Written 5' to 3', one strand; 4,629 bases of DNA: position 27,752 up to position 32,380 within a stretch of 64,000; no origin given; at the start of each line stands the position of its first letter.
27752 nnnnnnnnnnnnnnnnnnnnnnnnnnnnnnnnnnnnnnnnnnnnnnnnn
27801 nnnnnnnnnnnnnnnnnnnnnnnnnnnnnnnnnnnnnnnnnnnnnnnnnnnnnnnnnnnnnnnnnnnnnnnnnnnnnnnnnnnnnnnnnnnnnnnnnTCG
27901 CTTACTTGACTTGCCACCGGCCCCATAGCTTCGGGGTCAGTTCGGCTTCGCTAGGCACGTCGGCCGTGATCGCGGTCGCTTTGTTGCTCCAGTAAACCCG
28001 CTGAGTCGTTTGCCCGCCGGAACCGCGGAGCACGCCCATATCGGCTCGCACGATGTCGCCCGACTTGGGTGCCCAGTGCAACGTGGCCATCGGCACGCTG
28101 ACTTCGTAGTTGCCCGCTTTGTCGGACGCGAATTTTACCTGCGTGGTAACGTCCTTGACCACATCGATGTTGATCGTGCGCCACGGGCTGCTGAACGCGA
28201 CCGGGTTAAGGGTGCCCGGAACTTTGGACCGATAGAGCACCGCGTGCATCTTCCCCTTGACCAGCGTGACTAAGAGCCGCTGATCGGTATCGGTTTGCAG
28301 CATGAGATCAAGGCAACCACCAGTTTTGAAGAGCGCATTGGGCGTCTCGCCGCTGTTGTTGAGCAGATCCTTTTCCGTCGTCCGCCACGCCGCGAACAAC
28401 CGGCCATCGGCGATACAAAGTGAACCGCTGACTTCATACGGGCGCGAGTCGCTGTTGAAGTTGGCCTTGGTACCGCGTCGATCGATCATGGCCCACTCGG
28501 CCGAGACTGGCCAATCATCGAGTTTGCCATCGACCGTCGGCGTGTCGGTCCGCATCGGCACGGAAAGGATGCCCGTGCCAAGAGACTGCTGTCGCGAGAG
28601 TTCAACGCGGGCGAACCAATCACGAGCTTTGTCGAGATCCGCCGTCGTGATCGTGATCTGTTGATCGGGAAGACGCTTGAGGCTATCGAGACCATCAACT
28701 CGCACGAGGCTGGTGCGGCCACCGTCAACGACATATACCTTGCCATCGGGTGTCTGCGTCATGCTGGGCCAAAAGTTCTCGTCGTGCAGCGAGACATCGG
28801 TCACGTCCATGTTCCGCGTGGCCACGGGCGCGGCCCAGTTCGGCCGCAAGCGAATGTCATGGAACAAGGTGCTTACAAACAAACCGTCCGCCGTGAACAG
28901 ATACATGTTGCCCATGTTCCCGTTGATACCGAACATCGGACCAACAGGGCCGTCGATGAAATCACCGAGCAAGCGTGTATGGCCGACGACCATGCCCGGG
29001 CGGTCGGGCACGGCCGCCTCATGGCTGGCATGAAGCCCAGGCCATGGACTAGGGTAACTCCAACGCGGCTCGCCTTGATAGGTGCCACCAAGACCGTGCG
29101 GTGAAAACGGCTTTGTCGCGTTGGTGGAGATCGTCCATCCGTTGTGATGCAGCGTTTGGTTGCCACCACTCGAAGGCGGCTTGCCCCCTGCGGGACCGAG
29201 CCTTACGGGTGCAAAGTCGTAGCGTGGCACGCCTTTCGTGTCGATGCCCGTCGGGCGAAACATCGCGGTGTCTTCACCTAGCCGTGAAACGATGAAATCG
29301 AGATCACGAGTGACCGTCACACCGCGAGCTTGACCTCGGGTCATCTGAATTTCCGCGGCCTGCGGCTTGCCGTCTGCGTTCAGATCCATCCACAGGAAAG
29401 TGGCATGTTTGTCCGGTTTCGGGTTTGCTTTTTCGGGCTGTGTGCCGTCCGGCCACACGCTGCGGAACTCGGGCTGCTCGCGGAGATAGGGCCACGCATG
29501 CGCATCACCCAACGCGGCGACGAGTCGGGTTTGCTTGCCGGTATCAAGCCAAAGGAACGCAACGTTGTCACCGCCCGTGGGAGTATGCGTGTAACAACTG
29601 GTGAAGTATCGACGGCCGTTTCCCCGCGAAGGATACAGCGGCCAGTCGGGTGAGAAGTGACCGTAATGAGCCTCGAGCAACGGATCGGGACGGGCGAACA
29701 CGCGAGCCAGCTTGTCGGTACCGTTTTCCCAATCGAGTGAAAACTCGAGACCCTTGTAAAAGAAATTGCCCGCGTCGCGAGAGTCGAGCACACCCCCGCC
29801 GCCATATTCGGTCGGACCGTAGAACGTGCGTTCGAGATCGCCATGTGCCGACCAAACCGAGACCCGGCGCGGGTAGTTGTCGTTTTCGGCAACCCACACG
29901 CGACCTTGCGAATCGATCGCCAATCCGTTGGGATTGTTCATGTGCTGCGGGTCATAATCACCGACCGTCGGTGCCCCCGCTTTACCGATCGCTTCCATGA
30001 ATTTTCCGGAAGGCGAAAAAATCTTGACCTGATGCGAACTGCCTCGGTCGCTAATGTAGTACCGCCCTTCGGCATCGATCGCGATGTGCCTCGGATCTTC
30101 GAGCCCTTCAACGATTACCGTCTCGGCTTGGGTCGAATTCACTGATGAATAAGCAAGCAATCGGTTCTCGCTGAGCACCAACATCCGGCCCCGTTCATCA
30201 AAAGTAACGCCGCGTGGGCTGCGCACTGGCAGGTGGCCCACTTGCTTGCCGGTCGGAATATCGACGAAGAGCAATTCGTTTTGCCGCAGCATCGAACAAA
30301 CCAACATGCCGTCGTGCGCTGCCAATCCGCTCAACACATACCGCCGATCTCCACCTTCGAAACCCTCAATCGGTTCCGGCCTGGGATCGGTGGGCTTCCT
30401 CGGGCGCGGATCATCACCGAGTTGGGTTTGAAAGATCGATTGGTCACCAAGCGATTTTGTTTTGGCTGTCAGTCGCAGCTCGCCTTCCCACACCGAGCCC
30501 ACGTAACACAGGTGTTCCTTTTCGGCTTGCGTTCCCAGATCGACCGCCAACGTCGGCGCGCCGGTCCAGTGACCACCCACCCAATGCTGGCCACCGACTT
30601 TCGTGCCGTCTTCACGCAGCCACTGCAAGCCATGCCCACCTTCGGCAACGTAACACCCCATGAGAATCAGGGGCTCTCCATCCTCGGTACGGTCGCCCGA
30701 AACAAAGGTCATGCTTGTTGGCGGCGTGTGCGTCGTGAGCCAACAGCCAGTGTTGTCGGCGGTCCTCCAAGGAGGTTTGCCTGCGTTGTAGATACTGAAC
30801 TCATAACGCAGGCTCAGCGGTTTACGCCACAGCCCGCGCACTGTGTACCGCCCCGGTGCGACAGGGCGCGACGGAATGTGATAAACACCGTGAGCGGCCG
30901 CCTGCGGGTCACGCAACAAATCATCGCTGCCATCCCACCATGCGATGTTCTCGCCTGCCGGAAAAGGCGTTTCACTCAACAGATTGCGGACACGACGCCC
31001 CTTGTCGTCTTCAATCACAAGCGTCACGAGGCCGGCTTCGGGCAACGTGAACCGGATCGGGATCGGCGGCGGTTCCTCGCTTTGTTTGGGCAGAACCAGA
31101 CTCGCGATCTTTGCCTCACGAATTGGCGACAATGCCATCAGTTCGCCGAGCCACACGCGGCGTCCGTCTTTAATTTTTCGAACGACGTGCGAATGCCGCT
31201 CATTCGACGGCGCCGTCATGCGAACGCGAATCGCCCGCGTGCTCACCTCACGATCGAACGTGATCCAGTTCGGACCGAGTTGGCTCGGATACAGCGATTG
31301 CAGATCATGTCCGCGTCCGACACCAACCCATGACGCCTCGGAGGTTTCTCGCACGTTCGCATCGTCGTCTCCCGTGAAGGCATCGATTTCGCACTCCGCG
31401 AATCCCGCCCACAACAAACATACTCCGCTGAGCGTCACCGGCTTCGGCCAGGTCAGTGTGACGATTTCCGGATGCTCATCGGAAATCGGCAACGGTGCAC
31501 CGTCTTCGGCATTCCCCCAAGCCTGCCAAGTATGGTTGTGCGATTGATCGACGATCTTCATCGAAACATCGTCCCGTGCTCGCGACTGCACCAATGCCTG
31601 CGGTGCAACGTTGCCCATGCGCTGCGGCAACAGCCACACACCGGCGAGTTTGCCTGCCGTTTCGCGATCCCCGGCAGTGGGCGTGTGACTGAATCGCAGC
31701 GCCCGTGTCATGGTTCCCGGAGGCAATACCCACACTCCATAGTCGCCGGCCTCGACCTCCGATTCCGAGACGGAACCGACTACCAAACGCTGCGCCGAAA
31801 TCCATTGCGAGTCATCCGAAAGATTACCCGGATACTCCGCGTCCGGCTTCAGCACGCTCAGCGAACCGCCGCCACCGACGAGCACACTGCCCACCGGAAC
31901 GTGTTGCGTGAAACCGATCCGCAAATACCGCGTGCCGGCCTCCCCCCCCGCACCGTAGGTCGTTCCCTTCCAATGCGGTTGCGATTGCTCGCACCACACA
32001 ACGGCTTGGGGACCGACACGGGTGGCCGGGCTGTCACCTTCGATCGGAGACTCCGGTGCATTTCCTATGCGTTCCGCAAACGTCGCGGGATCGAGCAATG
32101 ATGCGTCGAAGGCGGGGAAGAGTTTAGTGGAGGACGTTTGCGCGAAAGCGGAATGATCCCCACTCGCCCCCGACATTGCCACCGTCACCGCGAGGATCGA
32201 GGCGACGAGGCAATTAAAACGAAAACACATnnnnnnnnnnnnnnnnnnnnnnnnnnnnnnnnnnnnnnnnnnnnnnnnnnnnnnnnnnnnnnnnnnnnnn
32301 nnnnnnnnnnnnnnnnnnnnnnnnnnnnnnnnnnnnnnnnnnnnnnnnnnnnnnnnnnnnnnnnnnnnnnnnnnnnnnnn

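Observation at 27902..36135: Tandem ~1300/1440-aa paralogues: candidate new polysaccharide-active enzyme family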

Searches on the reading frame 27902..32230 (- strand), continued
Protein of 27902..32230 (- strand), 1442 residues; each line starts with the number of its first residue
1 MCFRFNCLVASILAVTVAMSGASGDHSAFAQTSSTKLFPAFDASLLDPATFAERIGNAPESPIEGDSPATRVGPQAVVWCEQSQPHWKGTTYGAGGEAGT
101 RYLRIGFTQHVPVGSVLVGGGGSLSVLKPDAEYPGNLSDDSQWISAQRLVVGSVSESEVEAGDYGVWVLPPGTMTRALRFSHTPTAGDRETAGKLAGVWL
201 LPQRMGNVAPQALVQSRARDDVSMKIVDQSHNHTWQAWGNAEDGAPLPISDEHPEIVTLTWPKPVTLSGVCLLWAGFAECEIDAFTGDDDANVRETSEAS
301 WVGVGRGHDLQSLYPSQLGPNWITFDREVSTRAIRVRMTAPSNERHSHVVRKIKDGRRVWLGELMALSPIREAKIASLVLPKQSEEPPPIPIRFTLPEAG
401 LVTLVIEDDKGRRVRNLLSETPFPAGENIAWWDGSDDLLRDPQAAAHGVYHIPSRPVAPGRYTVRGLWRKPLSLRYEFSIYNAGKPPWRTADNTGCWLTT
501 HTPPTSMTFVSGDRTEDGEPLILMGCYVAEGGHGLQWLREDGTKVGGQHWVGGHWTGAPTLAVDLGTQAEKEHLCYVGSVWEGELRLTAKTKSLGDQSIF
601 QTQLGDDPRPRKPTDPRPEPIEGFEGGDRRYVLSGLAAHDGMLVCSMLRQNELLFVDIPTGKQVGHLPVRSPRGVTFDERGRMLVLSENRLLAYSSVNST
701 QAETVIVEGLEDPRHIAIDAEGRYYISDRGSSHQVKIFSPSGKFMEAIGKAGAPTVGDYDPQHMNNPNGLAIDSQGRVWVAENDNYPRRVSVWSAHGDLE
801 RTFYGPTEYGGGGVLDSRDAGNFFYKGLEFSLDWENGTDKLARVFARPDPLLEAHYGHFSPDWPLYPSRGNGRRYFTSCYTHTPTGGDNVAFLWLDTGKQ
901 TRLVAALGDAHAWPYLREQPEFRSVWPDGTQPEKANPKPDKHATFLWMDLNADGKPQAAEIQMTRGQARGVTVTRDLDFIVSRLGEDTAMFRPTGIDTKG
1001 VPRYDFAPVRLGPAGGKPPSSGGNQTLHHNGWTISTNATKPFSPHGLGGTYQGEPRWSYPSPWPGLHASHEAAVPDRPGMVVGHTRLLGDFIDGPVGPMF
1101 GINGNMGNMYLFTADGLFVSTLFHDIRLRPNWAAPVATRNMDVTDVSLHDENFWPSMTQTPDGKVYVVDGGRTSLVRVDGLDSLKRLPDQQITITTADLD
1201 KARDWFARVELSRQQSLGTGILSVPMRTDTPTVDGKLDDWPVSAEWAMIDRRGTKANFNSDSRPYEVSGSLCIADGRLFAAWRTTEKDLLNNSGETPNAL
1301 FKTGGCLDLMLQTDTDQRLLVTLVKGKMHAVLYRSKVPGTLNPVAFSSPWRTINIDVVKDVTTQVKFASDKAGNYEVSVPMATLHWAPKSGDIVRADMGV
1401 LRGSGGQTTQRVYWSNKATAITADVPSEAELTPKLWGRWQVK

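Call 79: find_related_loci(query=A4, collection=metagenome_contigs, flank=8000)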
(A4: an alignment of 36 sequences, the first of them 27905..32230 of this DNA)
Query A4 (1442 aa) in metagenome_contigs; peptide patterns used: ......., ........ (x = any residue, [..] = any of these).
439 stretches matched a pattern; 306 encode a relative of the query (tblastn E <= 1e-3); the best 80 are kept; 80 distinct loci.
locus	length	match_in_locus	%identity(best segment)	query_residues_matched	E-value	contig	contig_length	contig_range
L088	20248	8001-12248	80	27-1442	0e+0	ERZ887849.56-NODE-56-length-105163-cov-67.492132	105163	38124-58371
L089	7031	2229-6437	78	38-1441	0e+0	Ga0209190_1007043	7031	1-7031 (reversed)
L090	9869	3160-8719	78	32-1441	0e+0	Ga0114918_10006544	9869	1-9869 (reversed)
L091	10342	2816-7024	73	40-1442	0e+0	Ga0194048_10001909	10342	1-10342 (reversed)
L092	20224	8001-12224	68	12-1441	0e+0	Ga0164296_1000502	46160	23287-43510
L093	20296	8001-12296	65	2-1441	0e+0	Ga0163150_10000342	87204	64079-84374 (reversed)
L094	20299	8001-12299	63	33-1441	0e+0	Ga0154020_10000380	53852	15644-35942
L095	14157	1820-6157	62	3-1441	0e+0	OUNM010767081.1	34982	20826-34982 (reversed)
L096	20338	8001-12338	62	3-1441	0e+0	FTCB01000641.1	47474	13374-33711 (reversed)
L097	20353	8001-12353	61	2-1441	0e+0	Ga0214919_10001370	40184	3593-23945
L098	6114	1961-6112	62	4-1370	0e+0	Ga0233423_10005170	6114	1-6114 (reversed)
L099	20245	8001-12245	60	38-1441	0e+0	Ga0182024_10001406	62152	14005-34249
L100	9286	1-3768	64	209-1441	0e+0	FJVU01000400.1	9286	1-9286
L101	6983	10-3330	70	331-1441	0e+0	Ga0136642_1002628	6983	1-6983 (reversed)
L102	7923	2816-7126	58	7-1441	0e+0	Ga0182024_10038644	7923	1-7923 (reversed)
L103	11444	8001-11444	66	1-1173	0e+0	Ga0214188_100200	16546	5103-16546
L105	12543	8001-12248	64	45-1442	0e+0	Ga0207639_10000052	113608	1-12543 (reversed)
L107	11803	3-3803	58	192-1441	0e+0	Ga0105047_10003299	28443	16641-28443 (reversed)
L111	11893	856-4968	50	40-1442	0e+0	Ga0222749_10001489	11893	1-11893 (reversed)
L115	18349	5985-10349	48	1-1442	0e+0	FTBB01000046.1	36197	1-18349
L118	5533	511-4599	49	40-1442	0e+0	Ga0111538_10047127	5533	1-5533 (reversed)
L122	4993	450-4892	48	1-1442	0e+0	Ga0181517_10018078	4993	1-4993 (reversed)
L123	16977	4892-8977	49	40-1442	0e+0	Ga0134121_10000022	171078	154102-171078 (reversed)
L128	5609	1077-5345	48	41-1442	0e+0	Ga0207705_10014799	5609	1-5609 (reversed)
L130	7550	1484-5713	48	71-1442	0e+0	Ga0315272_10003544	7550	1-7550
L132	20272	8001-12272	49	21-1442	0e+0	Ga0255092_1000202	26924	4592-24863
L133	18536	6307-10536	47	47-1442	0e+0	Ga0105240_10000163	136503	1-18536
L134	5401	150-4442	48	32-1442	0e+0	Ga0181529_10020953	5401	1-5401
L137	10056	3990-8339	46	9-1442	0e+0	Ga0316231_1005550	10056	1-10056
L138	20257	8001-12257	66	31-1442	0e+0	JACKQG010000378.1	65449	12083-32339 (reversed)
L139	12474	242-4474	48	46-1442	0e+0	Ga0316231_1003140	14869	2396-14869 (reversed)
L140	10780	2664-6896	48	46-1442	0e+0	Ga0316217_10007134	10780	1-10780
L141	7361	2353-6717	46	3-1442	0e+0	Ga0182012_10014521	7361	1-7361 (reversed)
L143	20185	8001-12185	47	46-1440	0e+0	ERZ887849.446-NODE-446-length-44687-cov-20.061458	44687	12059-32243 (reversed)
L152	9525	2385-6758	45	3-1442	0e+0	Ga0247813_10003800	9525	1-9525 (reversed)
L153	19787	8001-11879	47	46-1442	0e+0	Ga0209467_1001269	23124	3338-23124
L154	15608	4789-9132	46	45-1440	0e+0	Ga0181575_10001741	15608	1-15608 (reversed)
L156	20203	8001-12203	45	77-1442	0e+0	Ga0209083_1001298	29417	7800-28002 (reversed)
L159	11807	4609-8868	44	46-1442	0e+0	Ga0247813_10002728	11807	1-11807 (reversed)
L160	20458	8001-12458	43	2-1440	0e+0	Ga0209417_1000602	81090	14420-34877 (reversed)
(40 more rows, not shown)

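Call 81: search_protein_families(library=pfam, proteins=[L107:7349-9340:+, L154:3017-4669:+, L103:5685-7994:+, L133:12209-13675:-, L088:12339-13841:-, L159:2105-3733:+, L143:3965-6475:+, L143:14856-16229:+, L143:16235-17503:+, L160:12772-13668:+], max_evalue=0.0001)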
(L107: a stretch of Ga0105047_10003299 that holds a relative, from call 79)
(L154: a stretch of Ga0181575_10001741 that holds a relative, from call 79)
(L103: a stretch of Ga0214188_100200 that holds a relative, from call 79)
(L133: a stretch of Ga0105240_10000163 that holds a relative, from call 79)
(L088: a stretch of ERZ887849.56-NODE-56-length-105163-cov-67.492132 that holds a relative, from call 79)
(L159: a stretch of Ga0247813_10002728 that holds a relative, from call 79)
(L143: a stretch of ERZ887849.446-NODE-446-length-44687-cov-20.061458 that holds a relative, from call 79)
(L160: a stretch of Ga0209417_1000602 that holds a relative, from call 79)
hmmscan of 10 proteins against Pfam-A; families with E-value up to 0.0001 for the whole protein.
L107:7349-9340:+ (664 aa): 7 families
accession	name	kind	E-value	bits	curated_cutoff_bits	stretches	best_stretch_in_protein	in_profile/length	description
PF02518.31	HATPase_c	-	2.4e-25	89.5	26.4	1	461-572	2-109/111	Histidine kinase-, DNA gyrase B-, and HSP90-like ATPase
PF00498.31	FHA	-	7.1e-21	74.9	20.7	1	28-89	3-67/67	FHA domain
PF16697.10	Yop-YscD_cpl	-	1.8e-19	70.2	33.2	1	9-93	2-88/94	Inner membrane component of T3SS, cytoplasmic domain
PF13185.12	GAF_2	-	2e-11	44.7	28.6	1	169-318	2-136/136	GAF domain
PF01590.32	GAF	-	4.8e-11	43.7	22.4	1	170-317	1-133/133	GAF domain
PF13589.12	HATPase_c_3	-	1.8e-08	34.9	25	1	466-532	4-63/137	Histidine kinase-, DNA gyrase B-, and HSP90-like ATPase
PF13492.12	GAF_3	-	1.6e-07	32.2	27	1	170-318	1-128/129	GAF domain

L154:3017-4669:+ (551 aa): 1 family
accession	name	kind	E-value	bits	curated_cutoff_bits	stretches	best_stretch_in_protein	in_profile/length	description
PF03629.24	SASA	-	7.6e-19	68.6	24.8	2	312-411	119-221/226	Carbohydrate esterase, sialic acid-specific acetylesterase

L103:5685-7994:+ (770 aa): 2 families
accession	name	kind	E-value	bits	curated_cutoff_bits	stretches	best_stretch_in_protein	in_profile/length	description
PF07583.16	PSCyt2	-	3.6e-47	161.5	29.8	1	269-461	2-208/209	Protein of unknown function (DUF1549)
PF07587.16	PSD1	-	7.3e-42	143.9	28.5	1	509-742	2-243/244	Protein of unknown function (DUF1553)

L133:12209-13675:- (488 aa): 3 families
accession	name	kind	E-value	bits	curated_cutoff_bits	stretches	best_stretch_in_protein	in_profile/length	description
PF00884.28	Sulfatase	-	2.9e-62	211.1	25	1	36-348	1-300/301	Sulfatase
PF16347.10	SGSH_C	-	3.2e-12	47.3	29.3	1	307-390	11-93/154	N-sulphoglucosamine sulphohydrolase, C-terminal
PF14707.11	Sulfatase_C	-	3.3e-05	24.9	30.9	1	378-467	5-96/127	C-terminal region of aryl-sulfatase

L088:12339-13841:- (500 aa): 1 family
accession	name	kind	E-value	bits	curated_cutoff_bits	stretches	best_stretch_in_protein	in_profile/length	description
PF07394.17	DUF1501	-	2.1e-133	445.7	27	1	81-498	2-389/390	Protein of unknown function (DUF1501)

L159:2105-3733:+ (543 aa): 3 families
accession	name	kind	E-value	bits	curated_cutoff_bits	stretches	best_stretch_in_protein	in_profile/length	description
PF13472.12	Lipase_GDSL_2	-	1.6e-21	78.1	32.9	1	42-240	1-176/178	GDSL-like Lipase/Acylhydrolase family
PF00657.28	Lipase_GDSL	-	2.9e-13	50.9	23.6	1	40-244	1-205/208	GDSL-like Lipase/Acylhydrolase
PF04311.20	DUF459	-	4.4e-05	23.4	27.2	0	92-184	27-127/197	Protein of unknown function (DUF459)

L143:3965-6475:+ (837 aa): 7 families
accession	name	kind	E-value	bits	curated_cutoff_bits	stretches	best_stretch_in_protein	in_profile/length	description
PF07631.16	PSD4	-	2.1e-45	154.8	23.3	1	482-609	1-128/128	Protein of unknown function (DUF1592)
PF07627.16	PSCyt3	-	1.5e-33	115.5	27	1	628-723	1-96/98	Protein of unknown function (DUF1588)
PF07624.16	PSD2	-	9.5e-21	73.8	25.8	1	761-834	1-74/74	Protein of unknown function (DUF1585)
PF07626.16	PSD3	-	2.2e-20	73.3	23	1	122-186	1-65/65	Protein of unknown function (DUF1587)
PF07637.16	PSD5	-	3e-16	60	34.2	1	419-477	4-62/62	Protein of unknown function (DUF1595)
PF07635.16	PSCyt1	-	9.8e-08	32.9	22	1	38-85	1-59/59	Planctomycete cytochrome C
PF13442.11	Cytochrome_CBB3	-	1.4e-05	25.8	27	0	30-97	6-64/68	Cytochrome C oxidase, cbb3-type, subunit III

L143:14856-16229:+ (458 aa): 1 family
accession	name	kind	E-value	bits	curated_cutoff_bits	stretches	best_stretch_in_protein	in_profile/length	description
PF07586.16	HXXSHH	-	8.2e-88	295.4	30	1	48-338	1-306/307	Protein of unknown function (DUF1552)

L143:16235-17503:+ (423 aa): 0 families

L160:12772-13668:+ (299 aa): 1 family
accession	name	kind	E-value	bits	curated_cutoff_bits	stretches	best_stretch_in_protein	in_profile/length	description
PF07596.16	SBP_bac_10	-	4.3e-06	27.4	23.3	1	62-108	1-46/268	Protein of unknown function (DUF1559)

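Call 90: search_protein_families(library=ncbifam, proteins=[L154:3017-4669:+], max_evalue=0.001)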
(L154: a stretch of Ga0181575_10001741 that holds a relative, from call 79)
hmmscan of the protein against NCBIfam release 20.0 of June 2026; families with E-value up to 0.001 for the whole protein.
L154:3017-4669:+ (551 aa): 1 family
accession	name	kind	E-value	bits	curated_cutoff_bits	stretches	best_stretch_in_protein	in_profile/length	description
NF033510.3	Ca_tandemer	repeat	3.5e-06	27.3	50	1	39-100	12-76/96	Ca2+-stabilized repeat-containing adhesin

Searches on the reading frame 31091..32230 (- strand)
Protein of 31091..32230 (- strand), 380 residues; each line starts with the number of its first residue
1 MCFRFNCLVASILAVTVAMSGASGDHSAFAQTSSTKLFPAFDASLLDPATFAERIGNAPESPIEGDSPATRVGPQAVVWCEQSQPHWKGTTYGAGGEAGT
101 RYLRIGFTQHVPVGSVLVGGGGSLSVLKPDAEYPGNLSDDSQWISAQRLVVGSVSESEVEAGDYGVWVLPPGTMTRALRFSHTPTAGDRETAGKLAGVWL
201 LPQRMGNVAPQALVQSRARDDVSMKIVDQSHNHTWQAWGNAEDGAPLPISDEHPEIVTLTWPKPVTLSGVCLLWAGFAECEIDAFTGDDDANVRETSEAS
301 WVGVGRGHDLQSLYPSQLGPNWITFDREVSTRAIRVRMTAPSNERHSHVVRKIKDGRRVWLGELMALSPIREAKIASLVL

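Call 44: search_solved_structures(query=window:31091-32230:-, max_evalue=10)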
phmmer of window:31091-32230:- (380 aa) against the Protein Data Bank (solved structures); distinct sequences matched with E-value up to 10: 2.
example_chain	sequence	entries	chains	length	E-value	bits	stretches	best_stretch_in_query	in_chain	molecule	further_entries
6k5g_A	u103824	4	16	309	0.14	14.5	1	108-146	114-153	Uridine phosphorylase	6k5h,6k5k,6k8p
4tt0_A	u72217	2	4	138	0.79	12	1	37-93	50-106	Deneddylase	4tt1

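Call 45: search_protein_families(library=pfam, proteins=[window:31091-32230:-], max_evalue=10)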
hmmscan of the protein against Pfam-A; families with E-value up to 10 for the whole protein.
window:31091-32230:- (380 aa): 0 families
